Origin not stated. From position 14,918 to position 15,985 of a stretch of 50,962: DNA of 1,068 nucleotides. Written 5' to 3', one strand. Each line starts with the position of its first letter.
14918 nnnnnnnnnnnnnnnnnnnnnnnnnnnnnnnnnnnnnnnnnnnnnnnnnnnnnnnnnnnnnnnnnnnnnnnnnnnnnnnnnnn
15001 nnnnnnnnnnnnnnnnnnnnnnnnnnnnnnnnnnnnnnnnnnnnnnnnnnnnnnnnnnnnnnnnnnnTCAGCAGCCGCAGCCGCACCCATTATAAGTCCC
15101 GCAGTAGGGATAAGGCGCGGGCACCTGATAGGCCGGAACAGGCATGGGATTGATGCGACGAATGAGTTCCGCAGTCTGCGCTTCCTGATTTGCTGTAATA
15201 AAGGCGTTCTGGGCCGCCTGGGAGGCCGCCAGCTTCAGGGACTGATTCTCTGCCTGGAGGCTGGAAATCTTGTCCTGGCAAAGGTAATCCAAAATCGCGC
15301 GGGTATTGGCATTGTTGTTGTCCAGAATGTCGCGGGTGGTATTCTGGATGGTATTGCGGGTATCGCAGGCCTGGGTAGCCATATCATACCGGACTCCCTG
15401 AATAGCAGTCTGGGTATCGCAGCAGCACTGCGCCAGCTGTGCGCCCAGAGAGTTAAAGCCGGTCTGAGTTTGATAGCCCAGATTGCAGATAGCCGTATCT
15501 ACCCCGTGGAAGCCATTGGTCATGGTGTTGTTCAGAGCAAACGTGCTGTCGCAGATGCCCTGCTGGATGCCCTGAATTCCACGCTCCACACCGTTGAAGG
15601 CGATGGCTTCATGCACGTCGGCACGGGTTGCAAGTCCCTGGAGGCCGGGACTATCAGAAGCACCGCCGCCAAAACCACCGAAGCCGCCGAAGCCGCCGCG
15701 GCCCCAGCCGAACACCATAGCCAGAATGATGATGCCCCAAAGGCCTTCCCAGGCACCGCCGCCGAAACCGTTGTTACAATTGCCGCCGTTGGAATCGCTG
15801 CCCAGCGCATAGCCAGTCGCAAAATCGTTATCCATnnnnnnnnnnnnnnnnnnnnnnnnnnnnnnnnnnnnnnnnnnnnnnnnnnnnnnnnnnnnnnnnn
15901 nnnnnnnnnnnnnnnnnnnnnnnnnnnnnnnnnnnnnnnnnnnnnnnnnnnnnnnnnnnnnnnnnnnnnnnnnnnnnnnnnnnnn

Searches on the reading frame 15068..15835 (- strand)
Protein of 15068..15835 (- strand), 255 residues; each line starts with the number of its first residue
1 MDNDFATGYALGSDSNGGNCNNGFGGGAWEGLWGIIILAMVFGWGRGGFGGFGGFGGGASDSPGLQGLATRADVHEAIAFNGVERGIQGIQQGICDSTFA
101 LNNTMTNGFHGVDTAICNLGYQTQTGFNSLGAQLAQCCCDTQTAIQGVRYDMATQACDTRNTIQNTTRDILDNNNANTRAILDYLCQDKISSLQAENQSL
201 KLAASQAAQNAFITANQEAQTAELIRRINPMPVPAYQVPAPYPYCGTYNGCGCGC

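Call 3: search_protein_families(library=pfam, max_evalue=0.1, proteins=[window:15068-15835:-])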
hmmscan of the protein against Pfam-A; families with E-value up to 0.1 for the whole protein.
window:15068-15835:- (255 aa): 1 family
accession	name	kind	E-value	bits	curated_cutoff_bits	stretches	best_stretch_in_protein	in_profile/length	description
PF04849.18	HAP1_N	-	0.048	13.3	33.9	1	167-220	149-201/307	HAP1 N-terminal conserved region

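Call 4: search_protein_families(library=phrogs, max_evalue=0.1, proteins=[window:15068-15835:-])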
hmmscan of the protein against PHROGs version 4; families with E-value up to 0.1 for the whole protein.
window:15068-15835:- (255 aa): 2 families
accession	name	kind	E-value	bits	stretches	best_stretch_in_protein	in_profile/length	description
phrog_16490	-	unknown function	1.2e-81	275.5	1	16-255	20-281/286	-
phrog_8119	-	unknown function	0.0063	16.9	1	122-149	254-281/332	-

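Call 6: search_protein_families(library=ncbifam, max_evalue=0.1, proteins=[window:15068-15835:-])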
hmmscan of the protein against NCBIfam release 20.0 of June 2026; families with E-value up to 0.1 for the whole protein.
window:15068-15835:- (255 aa): 0 families

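Call 8: search_dna_similar(query=window:15068-15835:-, collection=phages, mode=protein, max_rows=30)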
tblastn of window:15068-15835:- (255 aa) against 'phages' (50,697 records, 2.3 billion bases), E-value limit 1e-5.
Records with a match: 23; places in all: 23; records where one place covers at least 80% of the query: 1.
Best place of each record, by identity: 80-90% 1; 60-80% 1; <60% 21.
By first word of the organism name: Bacteriophage 17; Dulem 3; bajarodcaudo 2; Clostridium 1.
By host as written in the record: - 18; Varecia variegata 2; Peromyscus fraterculus 1; Propithecus coquereli 1; Clostridium perfringens 1.
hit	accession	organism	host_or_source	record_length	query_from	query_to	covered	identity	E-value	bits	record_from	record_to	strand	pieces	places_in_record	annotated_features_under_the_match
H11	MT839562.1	Bacteriophage sp.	human fecal samples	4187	1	229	90%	86.5%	3e-91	298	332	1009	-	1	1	record has no annotation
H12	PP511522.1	Dulem virus 35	Varecia variegata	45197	70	228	62%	60.4%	2e-43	162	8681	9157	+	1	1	hypothetical protein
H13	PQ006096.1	bajarodcaudo virus 5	Peromyscus fraterculus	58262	62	227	65%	53.8%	2e-40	153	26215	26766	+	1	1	hypothetical protein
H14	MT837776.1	Bacteriophage sp.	human fecal samples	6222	66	229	64%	51.7%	2e-41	156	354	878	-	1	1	record has no annotation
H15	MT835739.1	Bacteriophage sp.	human fecal samples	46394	69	228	63%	49.7%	1e-34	137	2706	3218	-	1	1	record has no annotation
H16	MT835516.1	Bacteriophage sp.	human fecal samples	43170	69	229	63%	47.8%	1e-29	122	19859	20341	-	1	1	record has no annotation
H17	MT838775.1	Bacteriophage sp.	human fecal samples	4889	69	229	63%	46.5%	2e-32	130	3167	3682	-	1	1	record has no annotation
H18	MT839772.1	Bacteriophage sp.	human fecal samples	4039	69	229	63%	45.9%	4e-32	129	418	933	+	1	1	record has no annotation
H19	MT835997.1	Bacteriophage sp.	human fecal samples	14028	69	229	63%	45.9%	2e-31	127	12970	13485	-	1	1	record has no annotation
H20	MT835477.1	Bacteriophage sp.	human fecal samples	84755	69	229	63%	44.1%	7e-28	117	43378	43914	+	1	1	record has no annotation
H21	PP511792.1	Dulem virus 33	Propithecus coquereli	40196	66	192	50%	53.5%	2e-34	136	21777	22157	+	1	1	hypothetical protein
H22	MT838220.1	Bacteriophage sp.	human fecal samples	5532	65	228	64%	37.7%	6e-30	123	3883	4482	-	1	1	record has no annotation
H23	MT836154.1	Bacteriophage sp.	human fecal samples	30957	70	229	63%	38.3%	7e-23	102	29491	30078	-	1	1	record has no annotation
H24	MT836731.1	Bacteriophage sp.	human fecal samples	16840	70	229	63%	37.2%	3e-19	92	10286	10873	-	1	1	record has no annotation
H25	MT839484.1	Bacteriophage sp.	human fecal samples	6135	60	196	54%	43.1%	3e-24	106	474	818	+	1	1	record has no annotation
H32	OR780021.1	Clostridium phage XP41-N3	Clostridium perfringens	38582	110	225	45%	30.2%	8e-6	52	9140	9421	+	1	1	hypothetical protein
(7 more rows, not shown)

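Call 9: get_annotated_region(hit=H12, flank=6000)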
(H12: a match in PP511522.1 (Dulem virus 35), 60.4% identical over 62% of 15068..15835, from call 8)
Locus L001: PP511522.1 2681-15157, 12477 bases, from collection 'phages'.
description: Dulem virus 35 isolate Duke_24FS_4, complete genome.
organism: Dulem virus 35 (NCBI taxid 3145753)
taxonomy: Viruses; Duplodnaviria; Heunggongvirae; Uroviricota; Caudoviricetes
host: Varecia variegata; source: feces; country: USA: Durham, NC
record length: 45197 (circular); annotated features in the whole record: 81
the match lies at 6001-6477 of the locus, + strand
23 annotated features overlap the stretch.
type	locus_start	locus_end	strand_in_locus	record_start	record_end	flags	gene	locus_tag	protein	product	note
CDS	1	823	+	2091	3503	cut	-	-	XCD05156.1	portal protein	-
CDS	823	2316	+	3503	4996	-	-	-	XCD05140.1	hypothetical protein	-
CDS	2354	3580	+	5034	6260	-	-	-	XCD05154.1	minor capsid protein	-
CDS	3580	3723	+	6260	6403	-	-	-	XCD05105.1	hypothetical protein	-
CDS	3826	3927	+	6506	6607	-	-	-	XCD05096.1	hypothetical protein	-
CDS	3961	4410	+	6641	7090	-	-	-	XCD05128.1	hypothetical protein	-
CDS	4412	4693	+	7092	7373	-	-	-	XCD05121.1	hypothetical protein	-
CDS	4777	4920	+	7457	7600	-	-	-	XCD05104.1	hypothetical protein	-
CDS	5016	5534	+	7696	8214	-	-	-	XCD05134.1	hypothetical protein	-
CDS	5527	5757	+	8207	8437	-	-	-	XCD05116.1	hypothetical protein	-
CDS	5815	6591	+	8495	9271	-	-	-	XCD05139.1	hypothetical protein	-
CDS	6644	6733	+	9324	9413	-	-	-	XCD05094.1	hypothetical protein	-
CDS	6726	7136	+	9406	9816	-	-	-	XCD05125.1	hypothetical protein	-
CDS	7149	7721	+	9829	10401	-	-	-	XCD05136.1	hypothetical protein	-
CDS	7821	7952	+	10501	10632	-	-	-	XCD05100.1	hypothetical protein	-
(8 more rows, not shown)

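Call 10: get_annotated_region(hit=H13, flank=6000)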
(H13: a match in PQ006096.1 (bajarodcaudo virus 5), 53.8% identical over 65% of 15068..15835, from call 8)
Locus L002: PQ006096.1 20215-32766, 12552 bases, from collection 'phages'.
description: Bajarodcaudo virus 5 isolate BGG_03_5, complete genome.
organism: bajarodcaudo virus 5 (NCBI taxid 3342784)
taxonomy: Viruses; Duplodnaviria; Heunggongvirae; Uroviricota; Caudoviricetes
host: Peromyscus fraterculus; source: feces; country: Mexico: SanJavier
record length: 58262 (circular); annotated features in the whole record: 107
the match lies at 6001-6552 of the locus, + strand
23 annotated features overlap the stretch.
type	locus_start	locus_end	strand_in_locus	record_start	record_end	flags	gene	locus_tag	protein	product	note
CDS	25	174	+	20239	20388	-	-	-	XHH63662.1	hypothetical protein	-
CDS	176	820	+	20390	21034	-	-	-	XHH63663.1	hypothetical protein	-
CDS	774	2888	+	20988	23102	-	-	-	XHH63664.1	hypothetical protein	-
CDS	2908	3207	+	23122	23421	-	-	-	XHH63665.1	hypothetical protein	-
CDS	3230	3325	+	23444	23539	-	-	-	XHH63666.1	hypothetical protein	-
CDS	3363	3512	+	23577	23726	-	-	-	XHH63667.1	r1t holin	-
CDS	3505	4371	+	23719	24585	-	-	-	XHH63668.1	C39-like family peptidase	-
CDS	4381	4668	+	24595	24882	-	-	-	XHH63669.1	hypothetical protein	-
CDS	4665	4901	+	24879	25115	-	-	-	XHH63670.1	hypothetical protein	-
CDS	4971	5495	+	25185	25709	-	-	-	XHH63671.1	hypothetical protein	-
CDS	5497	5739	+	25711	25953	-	-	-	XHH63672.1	hypothetical protein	-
CDS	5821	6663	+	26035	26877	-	-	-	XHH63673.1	hypothetical protein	-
CDS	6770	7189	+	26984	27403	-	-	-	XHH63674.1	hypothetical protein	-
CDS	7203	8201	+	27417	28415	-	-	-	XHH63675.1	hypothetical protein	-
CDS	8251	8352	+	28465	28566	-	-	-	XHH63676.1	hypothetical protein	-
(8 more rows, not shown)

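Call 11: get_annotated_region(hit=H32, flank=6000)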
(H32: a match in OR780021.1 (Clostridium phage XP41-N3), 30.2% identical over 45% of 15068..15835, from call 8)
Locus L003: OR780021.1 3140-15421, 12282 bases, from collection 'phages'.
description: Clostridium phage XP41-N3, complete genome.
organism: Clostridium phage XP41-N3 (NCBI taxid 3093939)
taxonomy: Viruses; Duplodnaviria; Heunggongvirae; Uroviricota; Caudoviricetes
host: Clostridium perfringens; source: sewage; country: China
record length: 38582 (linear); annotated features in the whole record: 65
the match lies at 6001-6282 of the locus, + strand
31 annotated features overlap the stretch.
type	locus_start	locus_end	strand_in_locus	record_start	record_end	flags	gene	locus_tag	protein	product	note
CDS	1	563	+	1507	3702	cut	-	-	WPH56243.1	tail protein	-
CDS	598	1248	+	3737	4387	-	-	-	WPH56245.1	N-acetylmuramoyl-L-alanine amidase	-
CDS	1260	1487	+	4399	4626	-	-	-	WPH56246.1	holin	-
CDS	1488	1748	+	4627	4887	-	-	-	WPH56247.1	hypothetical protein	-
CDS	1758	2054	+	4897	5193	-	-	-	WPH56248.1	hypothetical protein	-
CDS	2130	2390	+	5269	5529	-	-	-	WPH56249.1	hypothetical protein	-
CDS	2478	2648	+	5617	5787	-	-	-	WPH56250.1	hypothetical protein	-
CDS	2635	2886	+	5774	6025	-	-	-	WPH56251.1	hypothetical protein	-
CDS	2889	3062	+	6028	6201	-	-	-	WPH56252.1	hypothetical protein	-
CDS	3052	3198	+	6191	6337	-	-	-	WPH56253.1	hypothetical protein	-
CDS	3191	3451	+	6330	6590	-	-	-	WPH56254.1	hypothetical protein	-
CDS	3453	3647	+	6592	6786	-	-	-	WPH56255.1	hypothetical protein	-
CDS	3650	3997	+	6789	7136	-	-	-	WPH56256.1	hypothetical protein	-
CDS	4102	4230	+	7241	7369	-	-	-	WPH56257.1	hypothetical protein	-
CDS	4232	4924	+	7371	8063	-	-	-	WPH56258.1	antirepressor protein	-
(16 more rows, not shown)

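Call 14: find_homologous_proteins(query=window:15068-15835:-)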
Query window:15068-15835:- (255 aa): 7997 proteins with E <= 0.001 among 8000 candidates; the best 120 are listed.
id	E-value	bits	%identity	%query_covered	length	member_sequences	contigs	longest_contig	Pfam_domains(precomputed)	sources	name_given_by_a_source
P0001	1.0e-168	578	99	100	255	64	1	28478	-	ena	-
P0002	1.0e-152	525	93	99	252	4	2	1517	-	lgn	-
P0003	8.0e-148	509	87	100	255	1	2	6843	-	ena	-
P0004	8.0e-145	499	88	100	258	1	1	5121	-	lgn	-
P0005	3.5e-143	494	85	100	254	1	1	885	-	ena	-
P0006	1.3e-142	492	86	100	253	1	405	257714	-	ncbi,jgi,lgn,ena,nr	jgi:hypothetical protein|nr:MAG TPA: hypothetical protein [Caudoviricetes sp.] DAZ31347.1 MAG TPA: h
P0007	1.5e-142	492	86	100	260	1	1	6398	-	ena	-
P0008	2.9e-142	491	86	100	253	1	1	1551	-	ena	-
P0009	3.0e-142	491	86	100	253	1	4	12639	-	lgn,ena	-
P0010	3.3e-142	491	86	100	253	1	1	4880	-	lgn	-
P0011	3.4e-142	491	86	100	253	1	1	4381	-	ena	-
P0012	3.8e-142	490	86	100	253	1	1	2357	-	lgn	-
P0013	5.9e-142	490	86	100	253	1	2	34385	-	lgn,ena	-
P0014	6.4e-142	490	86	100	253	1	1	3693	-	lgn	-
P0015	6.7e-142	490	86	100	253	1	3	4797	-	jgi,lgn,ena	jgi:hypothetical protein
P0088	1.8e-106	373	66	99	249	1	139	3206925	-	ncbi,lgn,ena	ncbi:hypothetical protein [Agathobaculum massiliense]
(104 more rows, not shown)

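Call 16: find_related_loci(query=window:15068-15835:-, collection=genome_contigs, flank=8000)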
Query window:15068-15835:- (255 aa) in genome_contigs; peptide patterns used: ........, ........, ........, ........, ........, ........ (x = any residue, [..] = any of these).
153 stretches matched a pattern; 98 encode a relative of the query (tblastn E <= 1e-3); the best 80 are kept; 80 distinct loci.
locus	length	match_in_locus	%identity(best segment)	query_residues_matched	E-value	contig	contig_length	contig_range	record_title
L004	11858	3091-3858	69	1-255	1e-108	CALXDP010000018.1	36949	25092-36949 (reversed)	MAG: uncultured Oscillospiraceae bacterium isolate BRZ_LG__bin8 genome assembly, contig: BRZ_LG__NODE_1289_length_36949_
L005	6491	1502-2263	62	1-253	1e-84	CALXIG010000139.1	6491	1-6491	MAG: uncultured Clostridia bacterium isolate E0_DP__bin17 genome assembly, contig: E0_DP__k127_2963221, whole genome sho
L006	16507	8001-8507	73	63-242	2e-82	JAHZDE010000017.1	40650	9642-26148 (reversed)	MAG: Clostridiales bacterium isolate HRGM_Genome_2450 HRGM_Genome_2450_17, whole genome shotgun sequence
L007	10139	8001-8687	57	1-244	1e-78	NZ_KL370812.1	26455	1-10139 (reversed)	Agathobaculum desmolans ATCC 43058 T363DRAFT_scaffold00042.42, whole genome shotgun sequence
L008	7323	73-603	67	66-253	3e-78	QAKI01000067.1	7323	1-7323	MAG: Subdoligranulum variabile isolate CIM:MAG 1127 contig_33370, whole genome shotgun sequence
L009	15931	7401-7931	67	66-253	1e-77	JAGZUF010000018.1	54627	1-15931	MAG: Oscillospiraceae bacterium isolate L1_007_365G1_dasL1_007_365G1_maxbin2.maxbin.026sta_sub L1_007_365G1_scaffold_465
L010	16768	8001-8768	55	1-253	9e-72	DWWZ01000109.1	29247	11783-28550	MAG TPA_asm: Candidatus Butyricicoccus avicola isolate ChiSjej6B24-14740 ChiSjej6B24M5__C108923_L29247_SAMN08009954, who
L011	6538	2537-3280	59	16-254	6e-72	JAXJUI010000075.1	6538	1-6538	MAG: Agathobacter sp. isolate DOME_MAG_5004 5004_C0320_k141_82155, whole genome shotgun sequence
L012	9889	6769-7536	53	1-255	8e-70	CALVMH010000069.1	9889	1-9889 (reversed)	MAG: uncultured Clostridia bacterium isolate BRZ_SR__bin7 genome assembly, contig: BRZ_SR__NODE_8679_length_9889_cov_4.6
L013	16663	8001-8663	59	21-241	8e-68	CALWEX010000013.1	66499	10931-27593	MAG: uncultured Clostridia bacterium isolate E13__bin45 genome assembly, contig: E13__k127_70568, whole genome shotgun s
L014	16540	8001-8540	60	70-252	1e-65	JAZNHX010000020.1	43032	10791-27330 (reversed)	MAG: Faecalimonas sp. isolate T1900044688_TS20190154.MAGScoT_cleanbin_000031 SGB_1742_k141_324687, whole genome shotgun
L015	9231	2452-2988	57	67-254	6e-65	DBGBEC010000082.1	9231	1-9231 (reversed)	MAG TPA_asm: Candidatus Limivicinus sp. isolate MAG7739 contig82, whole genome shotgun sequence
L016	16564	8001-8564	59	69-254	1e-64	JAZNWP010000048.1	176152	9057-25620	MAG: Acutalibacteraceae bacterium isolate T1900044783_TS20190249.MAGScoT_cleanbin_000004 SGB_2585_k141_185177, whole gen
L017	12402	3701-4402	56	21-255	7e-64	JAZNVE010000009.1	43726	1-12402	MAG: Acutalibacteraceae bacterium isolate T1900044791_TS20190257.MAGScoT_cleanbin_000026 SGB_2651_k141_2780671, whole ge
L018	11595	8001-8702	56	21-255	7e-64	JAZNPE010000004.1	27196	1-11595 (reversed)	MAG: Acutalibacteraceae bacterium isolate T1900044836_TS20190302.MAGScoT_cleanbin_000009 SGB_2920_k141_1416898, whole ge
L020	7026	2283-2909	53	67-255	2e-62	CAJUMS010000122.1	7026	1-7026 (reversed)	MAG TPA_asm: uncultured Oscillospiraceae bacterium isolate MGBC157433 genome assembly, contig: MGBC157433.122, whole gen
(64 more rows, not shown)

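Call 19: search_solved_structures(query=window:15068-15835:-, max_evalue=10)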
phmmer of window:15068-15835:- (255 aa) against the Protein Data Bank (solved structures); distinct sequences matched with E-value up to 10: 5.
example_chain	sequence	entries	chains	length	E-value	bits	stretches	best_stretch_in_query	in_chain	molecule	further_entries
5xg5_A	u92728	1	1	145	0.18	14.5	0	51-86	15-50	MITSUBA-1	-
1aep_A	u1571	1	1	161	1.1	11.9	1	70-167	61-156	APOLIPOPHORIN III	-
2xyb_A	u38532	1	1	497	1.2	11.8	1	144-218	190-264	LACCASE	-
1ls4_A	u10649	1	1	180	1.4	11.6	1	70-167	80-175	Apolipophorin-III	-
8i7o_K2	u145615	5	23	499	2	11.1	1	175-235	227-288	Coiled-coil domain-containing protein 105 | Tektin-like protein 1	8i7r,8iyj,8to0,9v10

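Call 34: search_protein_families(library=pfam, max_evalue=0.1, proteins=[L009:6135-6524:+, L017:2522-2929:+, L008:723-1145:+, L001:6708-7136:+, L008:1142-1576:+, L001:7149-7721:+, L009:6944-7165:+, L020:4091-4429:+, L007:6847-7050:+, L017:2155-2373:+])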
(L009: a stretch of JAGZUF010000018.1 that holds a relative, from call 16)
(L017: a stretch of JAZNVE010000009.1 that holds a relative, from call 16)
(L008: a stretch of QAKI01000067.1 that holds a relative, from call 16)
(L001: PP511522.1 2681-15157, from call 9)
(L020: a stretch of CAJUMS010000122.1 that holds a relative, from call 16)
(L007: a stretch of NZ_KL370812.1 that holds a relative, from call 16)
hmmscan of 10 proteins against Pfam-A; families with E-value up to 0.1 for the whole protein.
L009:6135-6524:+ (129 aa): 0 families

L017:2522-2929:+ (135 aa): 0 families

L008:723-1145:+ (140 aa): 1 family
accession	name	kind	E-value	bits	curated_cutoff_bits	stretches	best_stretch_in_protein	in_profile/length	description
PF08840.17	BAAT_C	-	0.063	13.7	20.9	1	53-92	27-66/210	BAAT / Acyl-CoA thioester hydrolase C terminal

L001:6708-7136:+ (142 aa): 1 family
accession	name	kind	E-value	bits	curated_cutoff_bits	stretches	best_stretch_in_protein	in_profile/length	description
PF18573.7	BclA_C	-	5e-07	30.1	38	1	17-140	13-127/128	BclA C-terminal domain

L008:1142-1576:+ (144 aa): 1 family
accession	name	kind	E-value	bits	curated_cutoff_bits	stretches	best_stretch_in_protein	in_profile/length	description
PF22692.1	LlgE_F_G_D1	-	0.063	13.9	27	0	51-73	10-32/64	Flagellar hook protein FlgE/F/G D1 domain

L001:7149-7721:+ (190 aa): 2 families
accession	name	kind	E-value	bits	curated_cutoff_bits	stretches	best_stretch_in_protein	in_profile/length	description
PF06046.19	Sec6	-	0.03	13.3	29.7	1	146-187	402-444/537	Exocyst complex component Sec6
PF12848.13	ABC_tran_Xtn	-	0.072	13.6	25.9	0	117-159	6-50/85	ABC transporter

L009:6944-7165:+ (73 aa): 4 families
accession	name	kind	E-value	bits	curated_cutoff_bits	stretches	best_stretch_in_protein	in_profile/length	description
PF15370.11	NOPCHAP1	-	0.05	14.5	27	1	18-59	3-42/110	NOP protein chaperone 1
PF10123.14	Mu-like_Pro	-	0.058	13.3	25.2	1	14-64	226-276/330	Mu-like prophage I protein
PF06892.16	Phage_CP76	-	0.062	13.6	26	1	34-67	105-139/146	Phage regulatory protein CII (CP76)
PF14584.11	DUF4446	-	0.067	13.6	27.4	1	15-66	26-77/150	Protein of unknown function (DUF4446)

L020:4091-4429:+ (112 aa): 0 families

L007:6847-7050:+ (67 aa): 15 families
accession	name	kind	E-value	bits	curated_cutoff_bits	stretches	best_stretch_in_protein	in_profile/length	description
PF00196.25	GerE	-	8.7e-07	28.9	23.5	1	21-63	3-45/57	Bacterial regulatory proteins, luxR family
PF08281.18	Sigma70_r4_2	-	2.2e-06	27.7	25.7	1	22-63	12-54/54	Sigma-70, region 4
PF04545.22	Sigma70_r4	-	0.00042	20.2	24.1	1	22-62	6-47/50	Sigma-70, region 4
PF08279.18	HTH_11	-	0.005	17.1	25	1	36-66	16-46/55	HTH domain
PF13936.12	HTH_38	-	0.009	16.2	27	1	22-57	6-42/44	Helix-turn-helix domain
PF04967.18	HTH_10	-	0.013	15.7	23.1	1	35-65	23-53/53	HTH DNA binding domain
PF01047.28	MarR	-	0.019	15.3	24.6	1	35-57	17-39/59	MarR family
PF07638.17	Sigma70_ECF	-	0.022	15.1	21.1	1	21-63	136-179/185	ECF sigma factor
PF05043.19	Mga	-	0.024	15.6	21.1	1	34-63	29-58/87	Mga helix-turn-helix domain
PF13404.12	HTH_AsnC-type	-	0.041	14.1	27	1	40-57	22-39/42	AsnC-type helix-turn-helix domain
PF13412.12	HTH_24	-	0.045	13.8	21.9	1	37-58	19-40/48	Winged helix-turn-helix DNA-binding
PF01022.26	HTH_5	-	0.048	14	22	1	34-59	14-39/47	Bacterial regulatory protein, arsR family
PF00126.33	HTH_1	-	0.064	13.7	26.6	1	42-61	20-39/60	Bacterial regulatory helix-turn-helix protein, lysR family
PF13384.12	HTH_23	-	0.069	13.4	24.6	1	34-58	16-40/50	Homeodomain-like domain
PF13518.12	HTH_28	-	0.086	13.4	25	0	31-58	8-35/52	Helix-turn-helix domain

L017:2155-2373:+ (72 aa): 1 family
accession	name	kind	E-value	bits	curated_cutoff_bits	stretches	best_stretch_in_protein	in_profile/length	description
PF08765.17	Mor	-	0.045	14.2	24.9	1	28-67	59-98/107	Mor transcription activator family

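Call 35: search_protein_families(library=phrogs, max_evalue=0.01, proteins=[L009:6135-6524:+, L017:2522-2929:+, L008:723-1145:+, L001:6708-7136:+, L008:1142-1576:+, L001:7149-7721:+, L009:6944-7165:+, L020:4091-4429:+, L007:6847-7050:+, L017:2155-2373:+])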
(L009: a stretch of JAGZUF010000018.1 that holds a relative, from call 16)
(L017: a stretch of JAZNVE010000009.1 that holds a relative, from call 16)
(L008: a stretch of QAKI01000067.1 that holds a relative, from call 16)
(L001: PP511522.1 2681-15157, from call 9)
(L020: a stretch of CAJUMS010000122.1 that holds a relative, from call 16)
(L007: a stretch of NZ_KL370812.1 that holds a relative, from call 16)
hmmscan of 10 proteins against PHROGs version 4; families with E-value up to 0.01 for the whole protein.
L009:6135-6524:+ (129 aa): 2 families
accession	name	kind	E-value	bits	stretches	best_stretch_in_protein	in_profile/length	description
phrog_3754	-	unknown function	1.7e-33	116.9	1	7-128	8-143/145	-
phrog_15863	-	unknown function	2.9e-09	37.7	1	7-119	3-111/312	-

L017:2522-2929:+ (135 aa): 2 families
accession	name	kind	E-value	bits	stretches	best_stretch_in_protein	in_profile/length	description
phrog_3754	-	unknown function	2.3e-34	119.8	1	7-132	5-144/145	-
phrog_15863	-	unknown function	8.6e-08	32.8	1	10-123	3-112/312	-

L008:723-1145:+ (140 aa): 1 family
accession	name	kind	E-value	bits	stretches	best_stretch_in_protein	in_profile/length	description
phrog_20016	-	unknown function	6.2e-52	176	1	1-139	1-140/141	-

L001:6708-7136:+ (142 aa): 1 family
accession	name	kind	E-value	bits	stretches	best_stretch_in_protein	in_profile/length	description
phrog_20016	-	unknown function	6.9e-55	185.6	1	7-141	1-141/141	-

L008:1142-1576:+ (144 aa): 1 family
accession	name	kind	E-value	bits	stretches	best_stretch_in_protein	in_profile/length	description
phrog_28802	-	unknown function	1.8e-15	58.6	1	10-117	2-111/190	-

L001:7149-7721:+ (190 aa): 1 family
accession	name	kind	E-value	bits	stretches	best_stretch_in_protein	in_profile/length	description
phrog_28802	-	unknown function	2.4e-56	191.9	1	4-189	2-189/190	-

L009:6944-7165:+ (73 aa): 2 families
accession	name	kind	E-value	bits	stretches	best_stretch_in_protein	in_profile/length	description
phrog_22984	-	unknown function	1.3e-31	109.9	1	1-73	2-74/74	-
phrog_5038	-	unknown function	0.0021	18.4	1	8-60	198-250/279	-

L020:4091-4429:+ (112 aa): 1 family
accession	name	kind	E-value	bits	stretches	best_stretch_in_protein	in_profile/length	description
phrog_17454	-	unknown function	0.0089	17.3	0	83-112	45-74/78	-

L007:6847-7050:+ (67 aa): 10 families
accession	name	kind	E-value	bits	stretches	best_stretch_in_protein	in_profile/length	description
phrog_36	-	transcription regulation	1.2e-07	32.6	1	17-67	136-187/220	transcriptional regulator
phrog_351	-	transcription regulation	1.3e-06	28.3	1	19-63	674-722/928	RNA polymerase sigma factor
phrog_1190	-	transcription regulation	1.4e-05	26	1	16-65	107-157/167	RNA polymerase sigma factor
phrog_1740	-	transcription regulation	2e-05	24.3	1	19-66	167-215/567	RNA polymerase sigma factor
phrog_3512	-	transcription regulation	8.1e-05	23.8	1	20-67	65-113/130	sigma factor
phrog_14385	-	unknown function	0.00063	20.8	1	20-66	161-209/210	-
phrog_8340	-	unknown function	0.0012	20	1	17-66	89-138/152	-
phrog_3855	-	DNA, RNA and nucleotide metabolism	0.0015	19.9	1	22-61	66-105/115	HTH DNA binding protein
phrog_5767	-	transcription regulation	0.0039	17.6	1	20-65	289-334/393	sigma factor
phrog_24049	-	unknown function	0.006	17.6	1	21-62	17-58/149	-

L017:2155-2373:+ (72 aa): 0 families
